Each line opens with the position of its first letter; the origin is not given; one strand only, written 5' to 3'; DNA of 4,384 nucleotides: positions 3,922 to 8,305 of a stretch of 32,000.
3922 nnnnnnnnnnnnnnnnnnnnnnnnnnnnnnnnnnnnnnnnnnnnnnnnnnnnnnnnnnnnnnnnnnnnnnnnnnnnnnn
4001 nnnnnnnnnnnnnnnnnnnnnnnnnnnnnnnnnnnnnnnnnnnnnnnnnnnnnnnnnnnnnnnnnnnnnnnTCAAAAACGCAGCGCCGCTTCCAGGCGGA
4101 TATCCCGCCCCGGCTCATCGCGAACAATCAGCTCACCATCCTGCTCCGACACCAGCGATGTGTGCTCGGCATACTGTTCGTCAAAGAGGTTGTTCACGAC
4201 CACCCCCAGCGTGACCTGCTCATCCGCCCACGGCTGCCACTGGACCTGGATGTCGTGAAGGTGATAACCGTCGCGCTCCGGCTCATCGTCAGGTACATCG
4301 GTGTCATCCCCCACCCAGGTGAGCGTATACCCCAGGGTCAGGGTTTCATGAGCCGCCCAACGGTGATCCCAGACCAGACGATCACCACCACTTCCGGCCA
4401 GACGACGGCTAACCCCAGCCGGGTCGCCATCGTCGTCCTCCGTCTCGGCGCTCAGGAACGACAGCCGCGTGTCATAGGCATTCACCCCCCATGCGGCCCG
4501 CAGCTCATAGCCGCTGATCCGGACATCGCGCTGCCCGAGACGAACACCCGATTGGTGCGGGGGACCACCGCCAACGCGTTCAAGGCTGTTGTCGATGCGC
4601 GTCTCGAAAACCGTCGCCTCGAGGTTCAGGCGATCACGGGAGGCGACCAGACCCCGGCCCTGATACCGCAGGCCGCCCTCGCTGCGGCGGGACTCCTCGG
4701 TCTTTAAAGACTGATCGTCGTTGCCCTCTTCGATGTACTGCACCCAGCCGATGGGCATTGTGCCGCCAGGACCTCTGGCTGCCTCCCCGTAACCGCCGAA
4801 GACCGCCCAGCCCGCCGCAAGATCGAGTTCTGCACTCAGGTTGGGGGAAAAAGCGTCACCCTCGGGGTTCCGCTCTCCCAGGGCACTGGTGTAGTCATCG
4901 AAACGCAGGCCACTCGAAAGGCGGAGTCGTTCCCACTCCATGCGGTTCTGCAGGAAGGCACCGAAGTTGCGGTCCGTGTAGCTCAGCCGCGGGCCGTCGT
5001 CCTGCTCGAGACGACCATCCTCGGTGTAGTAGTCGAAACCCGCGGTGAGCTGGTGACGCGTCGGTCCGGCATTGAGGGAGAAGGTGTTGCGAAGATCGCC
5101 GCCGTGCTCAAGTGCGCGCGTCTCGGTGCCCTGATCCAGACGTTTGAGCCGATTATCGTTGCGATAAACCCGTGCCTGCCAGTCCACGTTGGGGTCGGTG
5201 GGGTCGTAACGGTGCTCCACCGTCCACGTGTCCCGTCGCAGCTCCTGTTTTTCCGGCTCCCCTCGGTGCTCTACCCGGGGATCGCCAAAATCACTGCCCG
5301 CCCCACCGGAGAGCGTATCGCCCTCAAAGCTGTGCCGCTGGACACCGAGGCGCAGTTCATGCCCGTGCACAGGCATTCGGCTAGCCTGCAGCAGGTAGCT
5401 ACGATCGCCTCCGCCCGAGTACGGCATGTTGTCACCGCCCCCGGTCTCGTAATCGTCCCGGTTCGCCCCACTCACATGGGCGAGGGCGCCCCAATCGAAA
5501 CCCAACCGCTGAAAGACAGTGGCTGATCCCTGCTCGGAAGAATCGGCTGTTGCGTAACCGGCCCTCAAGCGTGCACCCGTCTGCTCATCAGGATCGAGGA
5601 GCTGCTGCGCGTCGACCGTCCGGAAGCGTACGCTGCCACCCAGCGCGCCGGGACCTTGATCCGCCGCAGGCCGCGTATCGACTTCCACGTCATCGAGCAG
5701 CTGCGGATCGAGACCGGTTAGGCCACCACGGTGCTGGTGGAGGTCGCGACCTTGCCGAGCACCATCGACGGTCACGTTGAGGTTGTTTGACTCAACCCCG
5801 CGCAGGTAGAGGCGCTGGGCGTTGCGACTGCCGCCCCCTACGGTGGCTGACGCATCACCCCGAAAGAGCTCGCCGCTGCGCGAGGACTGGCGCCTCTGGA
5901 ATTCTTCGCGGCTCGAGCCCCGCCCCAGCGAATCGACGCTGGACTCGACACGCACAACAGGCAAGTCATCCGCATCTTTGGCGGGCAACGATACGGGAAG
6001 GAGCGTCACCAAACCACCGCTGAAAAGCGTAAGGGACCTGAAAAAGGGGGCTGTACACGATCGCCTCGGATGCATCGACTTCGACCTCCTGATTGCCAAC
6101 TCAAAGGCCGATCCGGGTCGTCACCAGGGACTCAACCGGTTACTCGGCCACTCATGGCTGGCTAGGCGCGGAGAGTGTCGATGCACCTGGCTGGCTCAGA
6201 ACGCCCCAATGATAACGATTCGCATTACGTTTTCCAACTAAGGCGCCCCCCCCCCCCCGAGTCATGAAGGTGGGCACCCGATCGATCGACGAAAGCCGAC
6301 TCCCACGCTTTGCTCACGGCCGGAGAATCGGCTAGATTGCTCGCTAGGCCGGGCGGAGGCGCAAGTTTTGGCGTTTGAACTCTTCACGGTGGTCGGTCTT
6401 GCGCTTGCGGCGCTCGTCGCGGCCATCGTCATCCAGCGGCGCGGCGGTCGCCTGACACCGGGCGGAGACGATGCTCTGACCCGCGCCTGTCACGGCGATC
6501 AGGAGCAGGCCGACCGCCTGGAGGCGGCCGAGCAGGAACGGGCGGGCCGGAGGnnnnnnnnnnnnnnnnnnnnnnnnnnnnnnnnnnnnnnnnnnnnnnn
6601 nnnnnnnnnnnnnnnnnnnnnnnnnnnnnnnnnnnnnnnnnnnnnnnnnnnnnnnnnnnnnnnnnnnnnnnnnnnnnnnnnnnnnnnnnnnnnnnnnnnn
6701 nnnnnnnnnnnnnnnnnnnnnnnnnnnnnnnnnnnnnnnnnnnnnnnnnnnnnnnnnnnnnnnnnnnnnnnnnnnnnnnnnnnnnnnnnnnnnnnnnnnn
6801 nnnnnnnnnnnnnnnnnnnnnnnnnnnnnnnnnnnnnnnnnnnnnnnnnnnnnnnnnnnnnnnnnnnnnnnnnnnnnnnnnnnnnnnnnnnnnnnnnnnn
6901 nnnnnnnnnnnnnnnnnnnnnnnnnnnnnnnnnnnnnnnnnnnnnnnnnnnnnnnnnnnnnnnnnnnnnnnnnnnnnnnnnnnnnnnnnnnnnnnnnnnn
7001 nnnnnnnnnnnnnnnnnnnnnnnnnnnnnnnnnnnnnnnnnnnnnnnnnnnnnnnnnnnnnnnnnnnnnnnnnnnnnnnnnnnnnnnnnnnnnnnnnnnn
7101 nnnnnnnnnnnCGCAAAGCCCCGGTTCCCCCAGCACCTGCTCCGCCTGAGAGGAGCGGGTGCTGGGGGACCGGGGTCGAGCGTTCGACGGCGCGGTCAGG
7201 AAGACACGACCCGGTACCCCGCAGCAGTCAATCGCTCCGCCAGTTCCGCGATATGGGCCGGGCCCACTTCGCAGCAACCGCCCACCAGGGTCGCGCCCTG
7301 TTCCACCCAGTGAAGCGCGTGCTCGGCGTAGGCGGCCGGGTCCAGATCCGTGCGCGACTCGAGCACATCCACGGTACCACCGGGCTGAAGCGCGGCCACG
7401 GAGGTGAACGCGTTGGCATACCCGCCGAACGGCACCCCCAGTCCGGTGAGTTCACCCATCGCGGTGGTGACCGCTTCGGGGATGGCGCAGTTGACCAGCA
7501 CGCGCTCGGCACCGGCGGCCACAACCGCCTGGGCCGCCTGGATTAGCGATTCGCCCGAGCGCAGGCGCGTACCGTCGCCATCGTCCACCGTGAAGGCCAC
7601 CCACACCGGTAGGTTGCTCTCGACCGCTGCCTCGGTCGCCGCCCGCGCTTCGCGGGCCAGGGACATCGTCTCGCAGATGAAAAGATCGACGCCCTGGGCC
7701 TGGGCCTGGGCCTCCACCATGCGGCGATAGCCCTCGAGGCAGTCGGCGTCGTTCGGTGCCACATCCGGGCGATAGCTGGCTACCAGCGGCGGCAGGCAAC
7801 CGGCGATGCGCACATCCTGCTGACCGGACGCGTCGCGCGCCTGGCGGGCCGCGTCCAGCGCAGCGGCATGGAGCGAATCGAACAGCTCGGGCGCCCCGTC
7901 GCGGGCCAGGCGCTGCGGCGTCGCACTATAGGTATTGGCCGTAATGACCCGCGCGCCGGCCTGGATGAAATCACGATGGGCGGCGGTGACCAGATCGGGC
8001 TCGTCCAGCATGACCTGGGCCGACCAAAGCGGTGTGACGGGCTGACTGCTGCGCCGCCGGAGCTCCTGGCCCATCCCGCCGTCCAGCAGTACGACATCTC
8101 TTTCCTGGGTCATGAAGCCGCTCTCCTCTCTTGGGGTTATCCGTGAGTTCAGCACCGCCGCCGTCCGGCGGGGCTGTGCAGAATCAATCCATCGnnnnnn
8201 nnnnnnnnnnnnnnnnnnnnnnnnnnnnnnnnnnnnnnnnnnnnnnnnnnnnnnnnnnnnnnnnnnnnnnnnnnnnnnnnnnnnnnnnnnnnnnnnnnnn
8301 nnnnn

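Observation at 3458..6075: TonB-dependent receptor followed by a secreted cytochrome c'-like protein, seen twice in the window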

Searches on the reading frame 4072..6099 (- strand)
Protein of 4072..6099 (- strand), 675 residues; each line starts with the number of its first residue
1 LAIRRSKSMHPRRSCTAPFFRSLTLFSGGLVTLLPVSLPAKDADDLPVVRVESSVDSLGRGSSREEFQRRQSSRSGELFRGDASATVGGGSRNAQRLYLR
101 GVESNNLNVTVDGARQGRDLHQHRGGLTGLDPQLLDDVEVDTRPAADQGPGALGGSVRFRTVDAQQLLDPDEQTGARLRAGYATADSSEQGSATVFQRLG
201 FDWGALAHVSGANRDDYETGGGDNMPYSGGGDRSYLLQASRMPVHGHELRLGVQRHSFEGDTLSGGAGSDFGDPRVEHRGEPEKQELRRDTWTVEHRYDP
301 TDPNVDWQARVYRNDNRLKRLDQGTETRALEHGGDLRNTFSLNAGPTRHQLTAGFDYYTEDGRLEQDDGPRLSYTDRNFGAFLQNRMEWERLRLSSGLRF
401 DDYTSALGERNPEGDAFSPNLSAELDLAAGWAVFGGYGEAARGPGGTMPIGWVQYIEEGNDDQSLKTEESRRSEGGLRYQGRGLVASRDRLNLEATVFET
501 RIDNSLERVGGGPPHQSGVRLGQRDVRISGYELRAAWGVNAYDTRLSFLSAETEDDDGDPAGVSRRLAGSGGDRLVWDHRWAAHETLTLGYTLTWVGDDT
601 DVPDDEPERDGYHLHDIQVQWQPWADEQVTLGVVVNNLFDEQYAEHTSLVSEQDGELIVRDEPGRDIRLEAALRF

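Call 7: search_protein_families(library=pfam, proteins=[window:4072-6099:-], max_evalue=1)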
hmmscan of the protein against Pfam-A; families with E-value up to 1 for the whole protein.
window:4072-6099:- (675 aa): 2 families
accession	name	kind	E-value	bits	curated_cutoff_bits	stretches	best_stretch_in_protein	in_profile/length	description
PF00593.30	TonB_dep_Rec_b-barrel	-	3.6e-38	133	27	1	265-638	31-436/436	TonB dependent receptor-like, beta-barrel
PF07715.20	Plug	-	1.3e-12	48.6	23.9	1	63-155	13-106/107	TonB-dependent Receptor Plug Domain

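Call 11: search_protein_families(library=ncbifam, proteins=[window:4072-6099:-], max_evalue=0.01)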
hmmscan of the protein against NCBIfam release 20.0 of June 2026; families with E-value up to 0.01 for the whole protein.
window:4072-6099:- (675 aa): 9 families
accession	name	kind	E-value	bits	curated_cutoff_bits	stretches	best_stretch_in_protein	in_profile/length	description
TIGR01785.1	TonB-hemin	subfamily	5.4e-62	210.2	316.85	1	64-675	27-677/677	TonB-dependent heme/hemoglobin receptor family protein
TIGR01786.1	TonB-hemlactrns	subfamily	1.3e-51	175.8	323.75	2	63-350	29-273/719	TonB-dependent hemoglobin/transferrin/lactoferrin family receptor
TIGR01783.1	TonB-siderophor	subfamily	1.5e-31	109.8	223.5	1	64-675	11-649/649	TonB-dependent siderophore receptor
TIGR01779.1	TonB-B12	equivalog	9.6e-12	44.2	599.7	1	64-644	54-594/614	TonB-dependent vitamin B12 receptor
TIGR01776.1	TonB-tbp-lbp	subfamily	2.1e-06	26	468.8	1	63-187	78-214/946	lactoferrin/transferrin family TonB-dependent receptor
NF007926.1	PRK10641.1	equivalog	9.7e-06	24.4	836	0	63-193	52-185/617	TonB-dependent vitamin B12 receptor BtuB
TIGR01782.1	TonB-Xanth-Caul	subfamily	2.6e-05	22.7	310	1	94-340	62-283/868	TonB-dependent receptor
TIGR01778.1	TonB-copper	equivalog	0.00032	19.6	472.45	1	606-668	567-630/637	TonB-dependent copper receptor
NF049945.1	TonB_dep_FCYXU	equivalog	0.00062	18.5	825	0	306-404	317-409/697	TonB-dependent receptor, FCYXU motif-type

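Call 57: search_solved_structures(query=window:4072-6099:-, max_evalue=1e-10)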
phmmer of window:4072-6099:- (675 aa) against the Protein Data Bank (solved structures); distinct sequences matched with E-value up to 1e-10: 6.
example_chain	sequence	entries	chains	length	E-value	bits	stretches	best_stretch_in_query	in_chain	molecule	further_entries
9dhe_A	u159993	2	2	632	1.7e-19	73.1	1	74-649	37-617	TonB-dependent receptor | Outer membrane heme/hemoglobin receptor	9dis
9dir_B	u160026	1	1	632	2.2e-19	72.7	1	74-649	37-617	Outer membrane heme/hemoglobin receptor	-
3fhh_A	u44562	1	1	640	3.7e-18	68.7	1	74-649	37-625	Outer membrane heme receptor ShuA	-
4aip_A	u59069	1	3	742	1.3e-17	66.8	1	74-239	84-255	FE-REGULATED PROTEIN B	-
4aiq_A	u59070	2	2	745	8.8e-17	64.1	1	74-239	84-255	FERRIC ENTEROBACTIN RECEPTOR | IRON-REGULATED OUTER MEMBRANE PROTEIN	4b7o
8the_A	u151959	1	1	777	2e-13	53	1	36-223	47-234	Heme/hemoglobin uptake outer membrane receptor PhuR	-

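Call 77: search_solved_structures(query=window:4072-6099:-, max_evalue=1e-17, show_alignments=3)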
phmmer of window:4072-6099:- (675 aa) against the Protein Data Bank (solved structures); distinct sequences matched with E-value up to 1e-17: 3.
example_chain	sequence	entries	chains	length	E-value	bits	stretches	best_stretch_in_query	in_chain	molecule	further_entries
9dhe_A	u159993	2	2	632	1.7e-19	73.1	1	74-649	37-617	TonB-dependent receptor | Outer membrane heme/hemoglobin receptor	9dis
9dir_B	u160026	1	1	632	2.2e-19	72.7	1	74-649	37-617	Outer membrane heme/hemoglobin receptor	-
3fhh_A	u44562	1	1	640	3.7e-18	68.7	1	74-649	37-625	Outer membrane heme receptor ShuA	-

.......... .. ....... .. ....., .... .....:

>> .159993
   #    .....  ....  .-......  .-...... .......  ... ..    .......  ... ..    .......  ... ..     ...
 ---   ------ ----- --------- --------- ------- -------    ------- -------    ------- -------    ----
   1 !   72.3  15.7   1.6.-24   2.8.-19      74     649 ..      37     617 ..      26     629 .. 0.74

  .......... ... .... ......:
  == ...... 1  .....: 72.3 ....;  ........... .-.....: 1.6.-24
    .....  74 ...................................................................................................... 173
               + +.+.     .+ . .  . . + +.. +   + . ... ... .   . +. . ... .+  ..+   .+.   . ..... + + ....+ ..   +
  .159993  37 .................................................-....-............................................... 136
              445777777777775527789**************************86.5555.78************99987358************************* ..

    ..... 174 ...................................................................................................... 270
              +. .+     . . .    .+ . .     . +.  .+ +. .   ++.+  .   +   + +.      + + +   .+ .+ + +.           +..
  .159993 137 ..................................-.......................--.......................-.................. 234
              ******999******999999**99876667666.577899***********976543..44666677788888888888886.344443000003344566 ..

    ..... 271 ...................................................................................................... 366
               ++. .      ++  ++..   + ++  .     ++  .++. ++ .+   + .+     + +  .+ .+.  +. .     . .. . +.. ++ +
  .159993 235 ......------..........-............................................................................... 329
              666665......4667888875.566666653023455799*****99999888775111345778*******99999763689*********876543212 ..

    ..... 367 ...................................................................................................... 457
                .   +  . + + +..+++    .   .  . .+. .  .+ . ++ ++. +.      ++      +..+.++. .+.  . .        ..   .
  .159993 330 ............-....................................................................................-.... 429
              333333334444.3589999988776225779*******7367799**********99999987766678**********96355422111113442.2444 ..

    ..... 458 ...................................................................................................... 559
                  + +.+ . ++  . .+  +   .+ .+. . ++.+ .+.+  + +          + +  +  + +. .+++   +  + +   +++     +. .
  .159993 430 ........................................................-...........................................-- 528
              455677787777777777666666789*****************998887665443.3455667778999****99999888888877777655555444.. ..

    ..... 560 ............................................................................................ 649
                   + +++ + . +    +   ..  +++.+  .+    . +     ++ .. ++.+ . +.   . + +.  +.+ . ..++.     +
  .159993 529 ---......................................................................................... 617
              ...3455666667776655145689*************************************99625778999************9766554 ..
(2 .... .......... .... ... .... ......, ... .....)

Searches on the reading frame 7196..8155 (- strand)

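Call 11: search_protein_families(library=ncbifam, proteins=[window:7196-8155:-], max_evalue=0.01)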
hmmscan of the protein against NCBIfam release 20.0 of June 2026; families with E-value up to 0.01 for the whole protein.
window:7196-8155:- (319 aa): 5 families
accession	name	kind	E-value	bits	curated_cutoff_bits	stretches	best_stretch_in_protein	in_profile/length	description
NF007020.0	PRK09485.1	equivalog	1.1e-43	149.5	215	1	16-310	8-304/306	homocysteine S-methyltransferase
NF006396.0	PRK08645.1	equivalog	1.1e-36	126.2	453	1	18-310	9-285/611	bifunctional homocysteine S-methyltransferase/methylenetetrahydrofolate reductase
NF005718.0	PRK07534.1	equivalog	2.3e-23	83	338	1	15-311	9-296/337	betaine--homocysteine S-methyltransferase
TIGR02082.1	metH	equivalog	2e-18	65.5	1010.85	1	49-308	45-311/1182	methionine synthase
NF007024.0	PRK09490.1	equivalog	3.6e-18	64.8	1497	1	48-315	60-335/1234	methionine synthase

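Call 12: search_protein_families(library=pfam, proteins=[window:7196-8155:-], max_evalue=0.01)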
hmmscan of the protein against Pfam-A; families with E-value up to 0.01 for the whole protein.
window:7196-8155:- (319 aa): 1 family
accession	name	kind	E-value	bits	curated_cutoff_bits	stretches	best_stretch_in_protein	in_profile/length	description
PF02574.22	S-methyl_trans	-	1e-64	219.6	22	1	22-309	1-283/283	Homocysteine S-methyltransferase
